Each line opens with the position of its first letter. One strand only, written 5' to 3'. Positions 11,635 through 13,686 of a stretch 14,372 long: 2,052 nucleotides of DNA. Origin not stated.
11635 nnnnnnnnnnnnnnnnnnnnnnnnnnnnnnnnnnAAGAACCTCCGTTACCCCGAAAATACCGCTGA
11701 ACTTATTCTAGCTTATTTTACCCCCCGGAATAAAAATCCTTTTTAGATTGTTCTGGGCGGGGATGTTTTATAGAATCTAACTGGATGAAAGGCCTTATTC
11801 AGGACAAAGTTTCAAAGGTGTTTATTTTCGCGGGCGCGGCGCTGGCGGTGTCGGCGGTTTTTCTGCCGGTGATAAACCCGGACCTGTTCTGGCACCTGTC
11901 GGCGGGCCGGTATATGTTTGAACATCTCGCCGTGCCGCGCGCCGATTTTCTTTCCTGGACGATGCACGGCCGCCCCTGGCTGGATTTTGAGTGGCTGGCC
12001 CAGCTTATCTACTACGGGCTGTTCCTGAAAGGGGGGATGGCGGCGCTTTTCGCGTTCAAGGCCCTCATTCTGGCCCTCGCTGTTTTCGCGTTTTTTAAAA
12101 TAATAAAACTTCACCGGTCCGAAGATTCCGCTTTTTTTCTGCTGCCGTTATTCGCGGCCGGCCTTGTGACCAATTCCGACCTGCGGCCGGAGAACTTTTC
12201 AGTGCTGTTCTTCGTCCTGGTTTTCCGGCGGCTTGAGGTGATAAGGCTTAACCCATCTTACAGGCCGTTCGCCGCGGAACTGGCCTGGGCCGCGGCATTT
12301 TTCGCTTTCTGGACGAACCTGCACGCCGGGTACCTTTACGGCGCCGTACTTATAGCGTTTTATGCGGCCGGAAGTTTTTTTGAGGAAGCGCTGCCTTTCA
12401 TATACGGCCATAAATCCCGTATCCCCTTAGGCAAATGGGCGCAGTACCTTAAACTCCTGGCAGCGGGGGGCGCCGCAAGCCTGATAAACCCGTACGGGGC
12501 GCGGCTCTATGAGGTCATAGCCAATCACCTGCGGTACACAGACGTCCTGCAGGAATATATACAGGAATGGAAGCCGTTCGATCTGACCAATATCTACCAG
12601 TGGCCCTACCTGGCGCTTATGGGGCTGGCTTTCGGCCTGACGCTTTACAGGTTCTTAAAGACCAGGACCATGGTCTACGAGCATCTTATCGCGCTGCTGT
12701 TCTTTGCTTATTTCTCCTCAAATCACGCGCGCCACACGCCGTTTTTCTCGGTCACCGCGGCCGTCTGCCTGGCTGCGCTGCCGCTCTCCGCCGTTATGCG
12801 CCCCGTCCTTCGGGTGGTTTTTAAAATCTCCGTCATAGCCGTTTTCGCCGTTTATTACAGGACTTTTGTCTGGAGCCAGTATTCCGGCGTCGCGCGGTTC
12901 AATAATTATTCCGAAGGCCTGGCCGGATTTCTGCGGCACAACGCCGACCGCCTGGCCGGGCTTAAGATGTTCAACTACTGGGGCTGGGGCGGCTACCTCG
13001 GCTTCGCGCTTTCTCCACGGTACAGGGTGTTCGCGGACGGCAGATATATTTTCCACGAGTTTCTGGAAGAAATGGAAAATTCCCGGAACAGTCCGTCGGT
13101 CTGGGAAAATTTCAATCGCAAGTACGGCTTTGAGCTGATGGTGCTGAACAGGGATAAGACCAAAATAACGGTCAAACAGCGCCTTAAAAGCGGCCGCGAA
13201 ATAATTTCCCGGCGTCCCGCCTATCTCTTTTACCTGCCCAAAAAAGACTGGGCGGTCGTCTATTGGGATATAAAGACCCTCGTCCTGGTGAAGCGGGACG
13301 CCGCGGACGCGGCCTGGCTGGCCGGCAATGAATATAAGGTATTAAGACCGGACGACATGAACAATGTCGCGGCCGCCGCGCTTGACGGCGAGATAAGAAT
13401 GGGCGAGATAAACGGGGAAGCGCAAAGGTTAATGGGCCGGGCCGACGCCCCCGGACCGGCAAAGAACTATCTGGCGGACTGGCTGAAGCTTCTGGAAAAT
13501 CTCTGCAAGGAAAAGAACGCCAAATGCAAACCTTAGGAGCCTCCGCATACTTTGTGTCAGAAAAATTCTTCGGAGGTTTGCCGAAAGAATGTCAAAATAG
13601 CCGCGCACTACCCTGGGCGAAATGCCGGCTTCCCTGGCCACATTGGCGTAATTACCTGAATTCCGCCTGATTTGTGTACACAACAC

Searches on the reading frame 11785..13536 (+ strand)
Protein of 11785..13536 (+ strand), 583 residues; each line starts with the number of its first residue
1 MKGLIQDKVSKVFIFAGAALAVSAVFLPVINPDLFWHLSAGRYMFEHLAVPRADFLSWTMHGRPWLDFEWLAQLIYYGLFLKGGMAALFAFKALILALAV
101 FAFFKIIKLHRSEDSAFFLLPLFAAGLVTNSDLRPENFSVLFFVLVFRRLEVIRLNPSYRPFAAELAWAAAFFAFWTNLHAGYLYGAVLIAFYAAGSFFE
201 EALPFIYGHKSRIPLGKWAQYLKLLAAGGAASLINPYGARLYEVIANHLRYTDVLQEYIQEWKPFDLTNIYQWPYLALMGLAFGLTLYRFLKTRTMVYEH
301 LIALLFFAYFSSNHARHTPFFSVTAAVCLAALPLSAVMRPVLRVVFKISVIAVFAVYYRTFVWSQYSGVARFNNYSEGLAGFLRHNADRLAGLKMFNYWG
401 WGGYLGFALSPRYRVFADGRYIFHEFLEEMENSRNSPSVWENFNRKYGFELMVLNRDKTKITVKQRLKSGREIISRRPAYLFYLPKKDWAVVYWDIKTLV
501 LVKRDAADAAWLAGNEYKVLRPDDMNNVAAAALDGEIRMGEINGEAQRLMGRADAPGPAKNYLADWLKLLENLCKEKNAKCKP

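Call 8: search_protein_families(library=pfam, proteins=[window:11785-13536:+], max_evalue=0.01)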
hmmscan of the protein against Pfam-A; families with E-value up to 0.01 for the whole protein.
window:11785-13536:+ (583 aa): 0 families

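Call 84: search_protein_families(library=pfam, proteins=[L039:7256-8506:+], max_evalue=1)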
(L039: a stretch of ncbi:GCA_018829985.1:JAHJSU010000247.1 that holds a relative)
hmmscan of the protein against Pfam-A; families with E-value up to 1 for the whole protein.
L039:7256-8506:+ (416 aa): 19 families
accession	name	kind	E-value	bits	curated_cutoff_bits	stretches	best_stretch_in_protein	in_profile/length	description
PF13635.12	DUF4143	-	9.3e-37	126.7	28.1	1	207-362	1-160/160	Domain of unknown function (DUF4143)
PF13173.12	AAA_14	-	3.5e-29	101.8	27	1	18-145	3-128/129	AAA domain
PF13401.12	AAA_22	-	0.00026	21.8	27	1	17-77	5-59/130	AAA domain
PF13191.12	AAA_16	-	0.00042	21.3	32.6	1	15-45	22-52/167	AAA ATPase domain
PF14516.12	AAA_35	-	0.0014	18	27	1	22-71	36-84/331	AAA-like domain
PF13481.12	AAA_25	-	0.0045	17.1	27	1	12-47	28-62/195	AAA domain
PF03029.23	ATP_bind_1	-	0.0048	17.1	27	1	22-62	1-41/240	Conserved hypothetical ATP binding protein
PF16575.11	CLP1_P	-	0.005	17.1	26.6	1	24-55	1-32/188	mRNA cleavage and polyadenylation factor CLP1 P-loop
PF01637.24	ATPase_2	-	0.0059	16.9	33.2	1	17-53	20-56/225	ATPase domain predominantly from Archaea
PF13514.12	AAA_27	-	0.0097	16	22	1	16-41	25-50/206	AAA domain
PF13476.12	AAA_23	-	0.015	16.4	27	1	17-44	19-46/201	AAA domain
PF25199.1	nSTAND_NTPase5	-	0.028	14.7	34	1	3-111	21-129/145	Novel STAND NTPase 5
PF13555.12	AAA_29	-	0.05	13.8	27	1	15-38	20-43/61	P-loop containing region of AAA domain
PF08281.18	Sigma70_r4_2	-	0.054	13.6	25.7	0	238-258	28-48/54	Sigma-70, region 4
PF00005.33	ABC_tran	-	0.065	14.3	25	1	14-59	8-54/137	ABC transporter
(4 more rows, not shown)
